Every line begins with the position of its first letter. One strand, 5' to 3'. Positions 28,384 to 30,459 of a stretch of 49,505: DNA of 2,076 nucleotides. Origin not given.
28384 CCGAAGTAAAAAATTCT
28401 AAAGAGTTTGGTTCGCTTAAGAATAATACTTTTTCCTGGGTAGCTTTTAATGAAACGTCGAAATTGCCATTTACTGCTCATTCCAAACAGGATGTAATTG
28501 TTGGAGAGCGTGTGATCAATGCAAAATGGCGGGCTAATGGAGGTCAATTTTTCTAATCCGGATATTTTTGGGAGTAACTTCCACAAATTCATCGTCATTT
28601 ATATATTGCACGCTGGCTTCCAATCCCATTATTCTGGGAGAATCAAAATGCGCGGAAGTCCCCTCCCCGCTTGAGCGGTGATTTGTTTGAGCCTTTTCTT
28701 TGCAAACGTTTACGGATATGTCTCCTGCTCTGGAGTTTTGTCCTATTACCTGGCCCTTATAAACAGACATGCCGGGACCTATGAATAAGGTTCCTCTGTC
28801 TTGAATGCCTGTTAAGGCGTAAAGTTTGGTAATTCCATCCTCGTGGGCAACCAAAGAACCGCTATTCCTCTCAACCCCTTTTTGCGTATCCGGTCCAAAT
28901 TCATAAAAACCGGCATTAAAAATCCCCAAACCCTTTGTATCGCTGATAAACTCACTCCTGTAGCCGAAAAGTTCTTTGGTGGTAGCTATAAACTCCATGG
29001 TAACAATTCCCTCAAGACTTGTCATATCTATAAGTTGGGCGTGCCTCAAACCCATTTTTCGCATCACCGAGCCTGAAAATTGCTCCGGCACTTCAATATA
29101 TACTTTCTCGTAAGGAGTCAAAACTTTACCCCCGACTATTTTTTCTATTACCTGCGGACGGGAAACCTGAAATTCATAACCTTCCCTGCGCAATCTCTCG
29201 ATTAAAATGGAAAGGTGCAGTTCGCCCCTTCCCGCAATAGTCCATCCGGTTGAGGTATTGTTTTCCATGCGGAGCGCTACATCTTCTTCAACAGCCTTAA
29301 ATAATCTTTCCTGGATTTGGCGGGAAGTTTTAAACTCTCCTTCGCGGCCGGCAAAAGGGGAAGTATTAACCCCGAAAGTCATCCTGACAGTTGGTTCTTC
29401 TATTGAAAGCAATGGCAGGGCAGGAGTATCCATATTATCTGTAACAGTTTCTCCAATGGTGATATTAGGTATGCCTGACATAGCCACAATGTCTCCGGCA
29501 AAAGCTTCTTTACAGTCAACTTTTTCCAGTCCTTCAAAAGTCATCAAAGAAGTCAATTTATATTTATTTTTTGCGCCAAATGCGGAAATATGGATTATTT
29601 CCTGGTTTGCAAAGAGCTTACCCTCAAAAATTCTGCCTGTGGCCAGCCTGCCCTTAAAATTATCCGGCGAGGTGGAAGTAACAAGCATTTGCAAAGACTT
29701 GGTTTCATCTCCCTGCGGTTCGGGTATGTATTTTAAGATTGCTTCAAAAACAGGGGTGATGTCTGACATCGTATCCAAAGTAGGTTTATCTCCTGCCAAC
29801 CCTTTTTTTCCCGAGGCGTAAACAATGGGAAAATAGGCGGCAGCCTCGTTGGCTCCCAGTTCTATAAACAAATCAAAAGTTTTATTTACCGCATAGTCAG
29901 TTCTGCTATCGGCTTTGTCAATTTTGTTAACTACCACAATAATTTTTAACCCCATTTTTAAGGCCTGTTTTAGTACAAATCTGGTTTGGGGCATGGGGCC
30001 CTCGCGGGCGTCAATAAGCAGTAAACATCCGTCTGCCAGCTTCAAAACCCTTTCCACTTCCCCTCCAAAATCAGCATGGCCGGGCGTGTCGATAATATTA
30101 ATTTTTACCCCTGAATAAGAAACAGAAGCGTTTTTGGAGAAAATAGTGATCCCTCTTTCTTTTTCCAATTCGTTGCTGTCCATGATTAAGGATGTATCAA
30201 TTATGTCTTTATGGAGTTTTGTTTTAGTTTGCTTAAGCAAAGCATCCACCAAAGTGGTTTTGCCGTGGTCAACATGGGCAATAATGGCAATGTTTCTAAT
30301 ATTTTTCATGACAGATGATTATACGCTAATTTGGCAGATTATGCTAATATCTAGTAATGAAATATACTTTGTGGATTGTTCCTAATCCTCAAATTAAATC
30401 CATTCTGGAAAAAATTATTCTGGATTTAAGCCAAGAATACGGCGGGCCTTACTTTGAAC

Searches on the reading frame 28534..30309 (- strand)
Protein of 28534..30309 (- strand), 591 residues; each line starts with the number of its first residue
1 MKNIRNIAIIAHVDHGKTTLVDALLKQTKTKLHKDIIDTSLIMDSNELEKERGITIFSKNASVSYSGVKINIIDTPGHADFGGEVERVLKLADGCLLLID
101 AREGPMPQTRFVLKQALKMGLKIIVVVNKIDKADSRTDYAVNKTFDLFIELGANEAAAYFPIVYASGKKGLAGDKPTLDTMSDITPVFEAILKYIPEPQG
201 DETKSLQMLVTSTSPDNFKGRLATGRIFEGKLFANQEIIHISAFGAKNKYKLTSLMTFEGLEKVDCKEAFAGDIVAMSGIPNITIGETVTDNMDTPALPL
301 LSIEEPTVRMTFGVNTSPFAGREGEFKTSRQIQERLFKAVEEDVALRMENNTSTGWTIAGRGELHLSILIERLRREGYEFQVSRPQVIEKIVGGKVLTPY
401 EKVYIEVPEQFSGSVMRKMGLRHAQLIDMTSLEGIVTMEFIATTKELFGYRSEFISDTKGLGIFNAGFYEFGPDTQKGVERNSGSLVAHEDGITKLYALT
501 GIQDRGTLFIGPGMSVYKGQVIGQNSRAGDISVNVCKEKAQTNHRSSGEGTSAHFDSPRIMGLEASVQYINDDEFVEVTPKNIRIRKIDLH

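Call 107: find_homologous_proteins(query=window:28534-30309:-, max_evalue=1e-100)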
Query window:28534-30309:- (591 aa): 8000 proteins with E <= 1e-100 among 8000 candidates; the best 120 are listed.
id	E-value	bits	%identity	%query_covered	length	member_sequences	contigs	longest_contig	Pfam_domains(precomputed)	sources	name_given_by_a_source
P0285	0.0e+0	1313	100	100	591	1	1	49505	PF21018.3,PF01926.30,PF00679.31,PF14492.13,PF00009.34,PF03144.32,PF22042.3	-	-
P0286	0.0e+0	1187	89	100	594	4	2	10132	PF21018.3,PF01926.30,PF00679.31,PF14492.13,PF00009.34,PF03144.32,PF22042.3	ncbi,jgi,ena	-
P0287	0.0e+0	1186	90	100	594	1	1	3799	PF21018.3,PF01926.30,PF00679.31,PF14492.13,PF00009.34,PF03144.32,PF22042.3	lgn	-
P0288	0.0e+0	1163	88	100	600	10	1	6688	PF21018.3,PF01926.30,PF00679.31,PF14492.13,PF00009.34,PF03144.32,PF22042.3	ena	-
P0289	0.0e+0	1161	88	100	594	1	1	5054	PF21018.3,PF01926.30,PF00679.31,PF14492.13,PF00009.34,PF03144.32,PF22042.3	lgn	-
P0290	0.0e+0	1157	88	100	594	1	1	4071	PF21018.3,PF01926.30,PF00679.31,PF14492.13,PF00009.34,PF03144.32,PF22042.3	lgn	-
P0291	0.0e+0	1046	79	100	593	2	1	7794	PF21018.3,PF01926.30,PF00679.31,PF14492.13,PF00009.34,PF03144.32,PF22042.3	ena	-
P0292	0.0e+0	1038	78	100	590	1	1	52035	PF21018.3,PF01926.30,PF00679.31,PF14492.13,PF00009.34,PF03144.32,PF22042.3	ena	-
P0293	0.0e+0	1035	78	100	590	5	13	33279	PF21018.3,PF01926.30,PF00679.31,PF14492.13,PF00009.34,PF03144.32,PF22042.3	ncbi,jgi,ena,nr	ncbi:GTP-binding protein TypA [Candidatus Daviesbacteria bacterium RIFCSPHIGHO2_01_FULL_37_27]|nr:MA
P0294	0.0e+0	1033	77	99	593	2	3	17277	PF21018.3,PF01926.30,PF00679.31,PF14492.13,PF00009.34,PF03144.32,PF22042.3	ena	-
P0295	0.0e+0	1032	78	100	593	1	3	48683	PF21018.3,PF01926.30,PF00679.31,PF14492.13,PF00009.34,PF03144.32,PF22042.3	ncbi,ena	-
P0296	0.0e+0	1023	77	100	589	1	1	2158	PF21018.3,PF01926.30,PF00679.31,PF14492.13,PF00009.34,PF03144.32,PF22042.3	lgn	-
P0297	0.0e+0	1009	74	100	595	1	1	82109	PF21018.3,PF01926.30,PF00679.31,PF14492.13,PF00009.34,PF03144.32,PF22042.3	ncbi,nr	ncbi:translational GTPase TypA [Candidatus Daviesbacteria bacterium]|nr:translational GTPase TypA [C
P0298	3.0e-297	1005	76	99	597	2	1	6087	PF21018.3,PF01926.30,PF00679.31,PF14492.13,PF00009.34,PF03144.32,PF22042.3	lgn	-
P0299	2.4e-296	1002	76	100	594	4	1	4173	PF21018.3,PF01926.30,PF00679.31,PF14492.13,PF00009.34,PF03144.32,PF22042.3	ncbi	-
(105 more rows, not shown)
